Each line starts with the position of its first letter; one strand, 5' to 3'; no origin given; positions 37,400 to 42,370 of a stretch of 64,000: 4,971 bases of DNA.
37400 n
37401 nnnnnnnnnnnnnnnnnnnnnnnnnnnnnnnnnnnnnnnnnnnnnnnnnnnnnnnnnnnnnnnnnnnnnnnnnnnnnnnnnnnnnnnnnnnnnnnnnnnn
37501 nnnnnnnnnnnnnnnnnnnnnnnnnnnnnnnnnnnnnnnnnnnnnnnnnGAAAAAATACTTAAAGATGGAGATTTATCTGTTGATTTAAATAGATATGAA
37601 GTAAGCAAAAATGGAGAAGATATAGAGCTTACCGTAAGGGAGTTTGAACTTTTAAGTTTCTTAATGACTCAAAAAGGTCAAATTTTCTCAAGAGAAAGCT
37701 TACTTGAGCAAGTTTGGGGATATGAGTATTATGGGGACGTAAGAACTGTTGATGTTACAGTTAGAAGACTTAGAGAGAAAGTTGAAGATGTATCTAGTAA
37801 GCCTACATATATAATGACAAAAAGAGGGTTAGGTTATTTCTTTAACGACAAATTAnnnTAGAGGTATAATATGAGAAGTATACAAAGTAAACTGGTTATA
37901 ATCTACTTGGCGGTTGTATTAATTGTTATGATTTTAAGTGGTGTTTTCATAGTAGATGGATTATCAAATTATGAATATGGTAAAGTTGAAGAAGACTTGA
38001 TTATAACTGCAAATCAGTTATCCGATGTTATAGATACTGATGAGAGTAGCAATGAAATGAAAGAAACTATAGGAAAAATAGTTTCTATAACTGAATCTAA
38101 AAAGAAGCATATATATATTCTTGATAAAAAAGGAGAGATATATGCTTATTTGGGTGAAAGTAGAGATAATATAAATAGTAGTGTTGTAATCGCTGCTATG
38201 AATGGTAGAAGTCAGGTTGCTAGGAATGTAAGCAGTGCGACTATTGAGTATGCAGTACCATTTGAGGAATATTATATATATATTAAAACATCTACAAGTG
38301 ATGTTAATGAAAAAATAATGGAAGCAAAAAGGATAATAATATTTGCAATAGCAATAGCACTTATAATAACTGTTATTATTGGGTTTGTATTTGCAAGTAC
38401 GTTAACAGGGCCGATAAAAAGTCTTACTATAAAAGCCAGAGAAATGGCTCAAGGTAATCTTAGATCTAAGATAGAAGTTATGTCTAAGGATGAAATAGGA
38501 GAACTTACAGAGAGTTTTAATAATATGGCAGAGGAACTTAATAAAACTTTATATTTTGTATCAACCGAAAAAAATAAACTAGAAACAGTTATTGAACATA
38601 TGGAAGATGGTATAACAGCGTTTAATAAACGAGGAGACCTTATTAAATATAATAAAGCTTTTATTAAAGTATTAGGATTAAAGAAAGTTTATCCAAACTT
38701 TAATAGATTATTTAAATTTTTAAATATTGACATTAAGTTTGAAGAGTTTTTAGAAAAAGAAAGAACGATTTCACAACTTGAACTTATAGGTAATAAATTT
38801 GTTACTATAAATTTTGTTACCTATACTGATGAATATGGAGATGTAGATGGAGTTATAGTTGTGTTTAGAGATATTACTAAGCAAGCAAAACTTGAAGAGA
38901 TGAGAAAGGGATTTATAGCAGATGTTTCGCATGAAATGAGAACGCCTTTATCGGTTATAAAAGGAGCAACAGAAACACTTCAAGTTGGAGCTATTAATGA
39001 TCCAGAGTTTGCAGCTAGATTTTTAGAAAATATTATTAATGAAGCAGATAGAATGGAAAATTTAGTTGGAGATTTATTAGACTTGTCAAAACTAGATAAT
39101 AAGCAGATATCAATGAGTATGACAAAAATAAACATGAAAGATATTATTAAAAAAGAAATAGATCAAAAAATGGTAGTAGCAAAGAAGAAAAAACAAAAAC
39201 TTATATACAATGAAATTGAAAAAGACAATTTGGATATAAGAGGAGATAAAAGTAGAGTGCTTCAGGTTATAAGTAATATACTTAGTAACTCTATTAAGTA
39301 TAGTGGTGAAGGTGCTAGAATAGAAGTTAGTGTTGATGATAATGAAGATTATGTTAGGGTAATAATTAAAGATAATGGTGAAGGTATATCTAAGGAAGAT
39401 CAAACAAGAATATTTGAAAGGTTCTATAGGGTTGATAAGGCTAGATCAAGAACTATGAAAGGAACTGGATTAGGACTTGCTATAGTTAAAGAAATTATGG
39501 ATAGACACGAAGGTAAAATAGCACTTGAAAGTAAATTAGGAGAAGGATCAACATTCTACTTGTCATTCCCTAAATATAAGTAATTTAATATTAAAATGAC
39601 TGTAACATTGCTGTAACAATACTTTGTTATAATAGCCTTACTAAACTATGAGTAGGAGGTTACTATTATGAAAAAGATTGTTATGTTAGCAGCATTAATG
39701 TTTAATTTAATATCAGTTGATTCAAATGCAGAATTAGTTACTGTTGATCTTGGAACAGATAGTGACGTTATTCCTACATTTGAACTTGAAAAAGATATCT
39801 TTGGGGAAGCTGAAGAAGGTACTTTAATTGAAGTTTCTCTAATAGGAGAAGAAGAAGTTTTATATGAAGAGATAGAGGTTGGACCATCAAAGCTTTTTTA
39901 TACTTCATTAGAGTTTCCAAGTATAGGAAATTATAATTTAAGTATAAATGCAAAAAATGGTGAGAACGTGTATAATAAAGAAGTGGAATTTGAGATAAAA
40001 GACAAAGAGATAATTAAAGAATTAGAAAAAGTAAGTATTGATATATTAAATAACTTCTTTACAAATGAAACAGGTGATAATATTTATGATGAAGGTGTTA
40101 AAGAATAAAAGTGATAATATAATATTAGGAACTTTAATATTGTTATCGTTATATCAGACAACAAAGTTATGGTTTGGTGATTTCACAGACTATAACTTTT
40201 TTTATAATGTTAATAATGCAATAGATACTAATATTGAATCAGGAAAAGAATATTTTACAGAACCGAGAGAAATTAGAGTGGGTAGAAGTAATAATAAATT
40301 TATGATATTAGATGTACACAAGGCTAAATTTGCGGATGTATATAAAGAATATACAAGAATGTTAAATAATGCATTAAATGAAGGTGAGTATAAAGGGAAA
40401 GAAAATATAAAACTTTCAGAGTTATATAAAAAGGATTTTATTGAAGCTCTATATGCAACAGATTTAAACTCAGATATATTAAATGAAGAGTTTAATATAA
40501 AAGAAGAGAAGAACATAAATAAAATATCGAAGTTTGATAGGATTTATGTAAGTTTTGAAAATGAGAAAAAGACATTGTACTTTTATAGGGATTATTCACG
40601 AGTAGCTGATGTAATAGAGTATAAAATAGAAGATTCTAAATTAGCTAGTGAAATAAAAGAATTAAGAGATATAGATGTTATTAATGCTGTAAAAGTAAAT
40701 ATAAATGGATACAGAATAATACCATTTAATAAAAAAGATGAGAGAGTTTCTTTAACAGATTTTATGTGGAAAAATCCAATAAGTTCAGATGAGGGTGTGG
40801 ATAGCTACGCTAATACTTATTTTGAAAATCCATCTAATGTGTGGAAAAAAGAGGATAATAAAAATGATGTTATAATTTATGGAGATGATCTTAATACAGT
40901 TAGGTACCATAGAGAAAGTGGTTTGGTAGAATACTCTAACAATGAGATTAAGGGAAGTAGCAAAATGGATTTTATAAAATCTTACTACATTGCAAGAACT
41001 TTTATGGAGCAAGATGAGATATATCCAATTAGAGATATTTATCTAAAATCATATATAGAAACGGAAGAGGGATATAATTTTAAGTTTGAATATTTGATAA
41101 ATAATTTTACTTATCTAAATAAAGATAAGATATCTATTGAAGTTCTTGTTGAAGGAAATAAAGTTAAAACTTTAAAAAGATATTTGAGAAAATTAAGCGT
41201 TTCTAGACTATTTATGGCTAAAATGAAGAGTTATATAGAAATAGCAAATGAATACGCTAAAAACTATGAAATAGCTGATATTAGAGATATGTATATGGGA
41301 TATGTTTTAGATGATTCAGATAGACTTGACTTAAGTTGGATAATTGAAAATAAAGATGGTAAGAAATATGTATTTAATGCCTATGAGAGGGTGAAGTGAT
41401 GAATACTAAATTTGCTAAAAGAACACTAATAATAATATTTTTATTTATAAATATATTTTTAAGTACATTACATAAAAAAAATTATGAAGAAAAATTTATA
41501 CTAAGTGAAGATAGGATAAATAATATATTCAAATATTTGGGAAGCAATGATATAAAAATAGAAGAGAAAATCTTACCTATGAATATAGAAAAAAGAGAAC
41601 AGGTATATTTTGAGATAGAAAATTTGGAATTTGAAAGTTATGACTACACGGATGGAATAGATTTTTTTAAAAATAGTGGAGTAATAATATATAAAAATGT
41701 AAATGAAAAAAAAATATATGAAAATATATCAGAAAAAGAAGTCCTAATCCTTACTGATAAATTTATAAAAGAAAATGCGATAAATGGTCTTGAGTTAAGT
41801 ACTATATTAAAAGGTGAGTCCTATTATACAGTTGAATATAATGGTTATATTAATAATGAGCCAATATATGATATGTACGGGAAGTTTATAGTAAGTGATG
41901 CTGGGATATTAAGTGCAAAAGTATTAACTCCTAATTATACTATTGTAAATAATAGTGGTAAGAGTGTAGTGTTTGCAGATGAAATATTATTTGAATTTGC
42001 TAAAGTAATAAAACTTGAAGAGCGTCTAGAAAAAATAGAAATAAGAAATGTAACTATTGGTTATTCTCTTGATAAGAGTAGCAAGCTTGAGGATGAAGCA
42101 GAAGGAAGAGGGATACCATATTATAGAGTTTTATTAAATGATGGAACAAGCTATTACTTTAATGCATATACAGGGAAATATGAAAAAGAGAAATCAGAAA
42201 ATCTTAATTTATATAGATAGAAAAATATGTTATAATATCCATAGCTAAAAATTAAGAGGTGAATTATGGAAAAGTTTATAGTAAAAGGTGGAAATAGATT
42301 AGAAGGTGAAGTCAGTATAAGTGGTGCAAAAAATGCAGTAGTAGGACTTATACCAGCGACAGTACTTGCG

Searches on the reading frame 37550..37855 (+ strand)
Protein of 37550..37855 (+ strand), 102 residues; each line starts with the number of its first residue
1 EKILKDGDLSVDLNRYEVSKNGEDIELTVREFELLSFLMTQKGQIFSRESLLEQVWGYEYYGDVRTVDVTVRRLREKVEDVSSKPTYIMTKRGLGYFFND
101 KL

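Call 34: search_solved_structures(query=window:37550-37855:+, max_evalue=1e-20, show_alignments=5)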
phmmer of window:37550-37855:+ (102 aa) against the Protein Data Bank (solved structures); distinct sequences matched with E-value up to 1e-20: 7.
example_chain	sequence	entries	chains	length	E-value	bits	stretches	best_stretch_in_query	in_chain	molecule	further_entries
2hwv_A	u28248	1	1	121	1.5e-35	124.2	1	6-99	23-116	DNA-binding response regulator VicR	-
6cqg_A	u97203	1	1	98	2.2e-34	120.5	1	5-98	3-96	DNA-binding response regulator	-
5za3_A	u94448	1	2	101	2.9e-34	120.1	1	7-99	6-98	DNA-binding response regulator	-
2zxj_A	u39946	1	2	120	6.6e-34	118.9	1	8-99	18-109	Transcriptional regulatory protein walR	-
2d1v_A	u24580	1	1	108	3.5e-32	113.4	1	7-99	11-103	Transcriptional regulatory protein yycF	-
2oqr_A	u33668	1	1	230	6.6e-24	86.9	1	3-97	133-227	Sensory transduction protein regX3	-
2gwr_A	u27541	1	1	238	4e-22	81.2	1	3-96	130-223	DNA-binding response regulator mtrA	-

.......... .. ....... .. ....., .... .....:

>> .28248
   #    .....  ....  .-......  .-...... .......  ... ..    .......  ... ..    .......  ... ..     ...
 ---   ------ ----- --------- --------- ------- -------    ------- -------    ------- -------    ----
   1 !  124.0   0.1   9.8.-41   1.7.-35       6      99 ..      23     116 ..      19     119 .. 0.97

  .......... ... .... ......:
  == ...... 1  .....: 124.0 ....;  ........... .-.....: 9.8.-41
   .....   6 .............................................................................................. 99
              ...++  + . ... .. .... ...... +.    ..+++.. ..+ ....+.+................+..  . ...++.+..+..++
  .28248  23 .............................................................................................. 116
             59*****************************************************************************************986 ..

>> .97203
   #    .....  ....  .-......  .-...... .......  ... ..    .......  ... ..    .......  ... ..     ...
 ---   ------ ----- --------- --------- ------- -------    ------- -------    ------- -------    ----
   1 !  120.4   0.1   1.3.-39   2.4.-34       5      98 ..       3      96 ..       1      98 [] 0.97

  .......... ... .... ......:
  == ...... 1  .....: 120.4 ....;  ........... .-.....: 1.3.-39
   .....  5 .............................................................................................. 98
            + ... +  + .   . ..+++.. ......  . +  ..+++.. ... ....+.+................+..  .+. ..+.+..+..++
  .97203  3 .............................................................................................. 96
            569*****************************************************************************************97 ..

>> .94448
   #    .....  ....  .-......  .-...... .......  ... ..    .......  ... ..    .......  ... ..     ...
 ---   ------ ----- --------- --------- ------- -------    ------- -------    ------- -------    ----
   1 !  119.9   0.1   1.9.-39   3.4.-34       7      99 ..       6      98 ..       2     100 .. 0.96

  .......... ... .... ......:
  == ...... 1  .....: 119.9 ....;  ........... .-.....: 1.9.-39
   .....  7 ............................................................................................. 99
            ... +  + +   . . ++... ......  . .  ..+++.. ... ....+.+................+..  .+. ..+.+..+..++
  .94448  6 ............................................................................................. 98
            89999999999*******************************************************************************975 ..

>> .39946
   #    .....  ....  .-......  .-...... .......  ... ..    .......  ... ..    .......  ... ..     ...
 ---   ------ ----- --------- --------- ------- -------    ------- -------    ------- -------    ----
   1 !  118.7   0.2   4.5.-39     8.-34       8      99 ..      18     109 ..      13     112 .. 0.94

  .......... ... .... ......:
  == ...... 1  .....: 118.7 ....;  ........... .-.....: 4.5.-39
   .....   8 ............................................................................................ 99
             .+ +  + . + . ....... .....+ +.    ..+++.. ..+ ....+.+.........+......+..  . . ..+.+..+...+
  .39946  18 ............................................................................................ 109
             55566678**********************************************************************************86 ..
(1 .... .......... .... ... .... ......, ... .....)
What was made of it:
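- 37163..37858 (+): walR (yycF), the proposed regulator. The DNA-binding domain's five best PDB matches are all WalR/VicR/YycF, and the helix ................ is identical to 2d1v and 2hwv (call 34).
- On WalR (YycF) operator / WalR regulon member: The helix is identical to B. subtilis 2d1v and E. faecalis 2hwv (call 34).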

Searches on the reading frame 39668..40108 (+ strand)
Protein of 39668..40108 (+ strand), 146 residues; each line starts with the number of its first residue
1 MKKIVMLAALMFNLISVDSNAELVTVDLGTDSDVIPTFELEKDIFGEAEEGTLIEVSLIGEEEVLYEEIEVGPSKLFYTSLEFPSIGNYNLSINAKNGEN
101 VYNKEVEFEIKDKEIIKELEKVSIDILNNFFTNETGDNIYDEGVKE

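Call 9: search_protein_families(library=pfam, proteins=[window:39668-40108:+])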
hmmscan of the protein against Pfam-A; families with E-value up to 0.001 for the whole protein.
window:39668-40108:+ (146 aa): 0 families

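Call 11: search_protein_families(library=ncbifam, proteins=[window:39668-40108:+])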
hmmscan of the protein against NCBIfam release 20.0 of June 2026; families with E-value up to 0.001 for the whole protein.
window:39668-40108:+ (146 aa): 0 families

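Call 49: search_protein_families(library=pfam, proteins=[window:39668-40108:+], max_evalue=10)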
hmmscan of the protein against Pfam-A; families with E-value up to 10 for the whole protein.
window:39668-40108:+ (146 aa): 2 families
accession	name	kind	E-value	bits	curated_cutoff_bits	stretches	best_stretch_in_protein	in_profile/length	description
PF22898.2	NOMO1-like_1st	-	0.017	15.6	27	1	53-113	14-73/85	BOS complex subunit NOMO1-like, first beta sandwich domain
PF23265.1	Ig-like_KY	-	0.045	14.3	27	1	80-118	84-124/129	KY-like, immunoglobulin-like domain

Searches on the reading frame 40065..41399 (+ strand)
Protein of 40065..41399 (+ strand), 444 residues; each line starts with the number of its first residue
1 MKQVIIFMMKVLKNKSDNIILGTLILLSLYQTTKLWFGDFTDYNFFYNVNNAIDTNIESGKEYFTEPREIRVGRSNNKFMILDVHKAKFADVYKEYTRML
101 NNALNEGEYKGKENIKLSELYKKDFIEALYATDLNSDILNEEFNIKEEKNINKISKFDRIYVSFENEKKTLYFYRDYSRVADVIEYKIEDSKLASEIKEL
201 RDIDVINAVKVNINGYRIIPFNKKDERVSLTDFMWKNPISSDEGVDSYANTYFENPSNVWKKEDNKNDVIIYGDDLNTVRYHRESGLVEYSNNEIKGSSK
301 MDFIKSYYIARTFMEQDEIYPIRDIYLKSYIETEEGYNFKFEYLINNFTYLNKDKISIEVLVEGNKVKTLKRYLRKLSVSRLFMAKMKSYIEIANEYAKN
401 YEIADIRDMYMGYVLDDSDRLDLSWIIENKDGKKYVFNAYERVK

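Call 9: search_protein_families(library=pfam, proteins=[window:40065-41399:+])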
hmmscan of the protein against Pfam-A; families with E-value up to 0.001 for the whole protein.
window:40065-41399:+ (444 aa): 0 families

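Call 11: search_protein_families(library=ncbifam, proteins=[window:40065-41399:+])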
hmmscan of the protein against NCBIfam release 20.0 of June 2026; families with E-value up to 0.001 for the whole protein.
window:40065-41399:+ (444 aa): 0 families

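Call 49: search_protein_families(library=pfam, proteins=[window:40065-41399:+], max_evalue=10)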
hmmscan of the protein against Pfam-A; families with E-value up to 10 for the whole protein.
window:40065-41399:+ (444 aa): 0 families

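Call 67: search_solved_structures(query=window:40065-41399:+, max_evalue=10)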
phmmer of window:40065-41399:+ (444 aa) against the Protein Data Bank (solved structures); distinct sequences matched with E-value up to 10: 0.

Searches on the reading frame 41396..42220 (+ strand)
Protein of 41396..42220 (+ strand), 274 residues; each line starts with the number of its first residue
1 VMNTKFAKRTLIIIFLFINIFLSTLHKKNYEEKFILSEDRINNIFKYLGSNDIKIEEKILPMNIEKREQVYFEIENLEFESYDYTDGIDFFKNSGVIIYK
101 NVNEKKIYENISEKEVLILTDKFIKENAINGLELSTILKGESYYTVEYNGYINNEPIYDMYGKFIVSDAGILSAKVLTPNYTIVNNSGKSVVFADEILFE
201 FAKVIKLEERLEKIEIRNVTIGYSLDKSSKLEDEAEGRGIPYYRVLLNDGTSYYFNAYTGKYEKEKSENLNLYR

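Call 9: search_protein_families(library=pfam, proteins=[window:41396-42220:+])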
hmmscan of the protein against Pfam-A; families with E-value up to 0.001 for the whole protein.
window:41396-42220:+ (274 aa): 0 families

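Call 11: search_protein_families(library=ncbifam, proteins=[window:41396-42220:+])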
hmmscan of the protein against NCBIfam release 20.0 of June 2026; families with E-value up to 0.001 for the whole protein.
window:41396-42220:+ (274 aa): 0 families

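Call 49: search_protein_families(library=pfam, proteins=[window:41396-42220:+], max_evalue=10)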
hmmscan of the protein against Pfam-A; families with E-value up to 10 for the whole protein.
window:41396-42220:+ (274 aa): 1 family
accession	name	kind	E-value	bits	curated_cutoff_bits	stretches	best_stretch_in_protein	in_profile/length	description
PF03217.20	SlpA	-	0.028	15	23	1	120-153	28-61/63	Surface layer protein A domain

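Call 68: search_solved_structures(query=window:41396-42220:+, max_evalue=10)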
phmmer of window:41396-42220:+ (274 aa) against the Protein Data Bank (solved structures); distinct sequences matched with E-value up to 10: 1.
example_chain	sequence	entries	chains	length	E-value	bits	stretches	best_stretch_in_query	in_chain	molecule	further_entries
4r90_H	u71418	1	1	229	0.79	12.4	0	126-165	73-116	Anti CD70 Llama glama Fab 27B3 Heavy chain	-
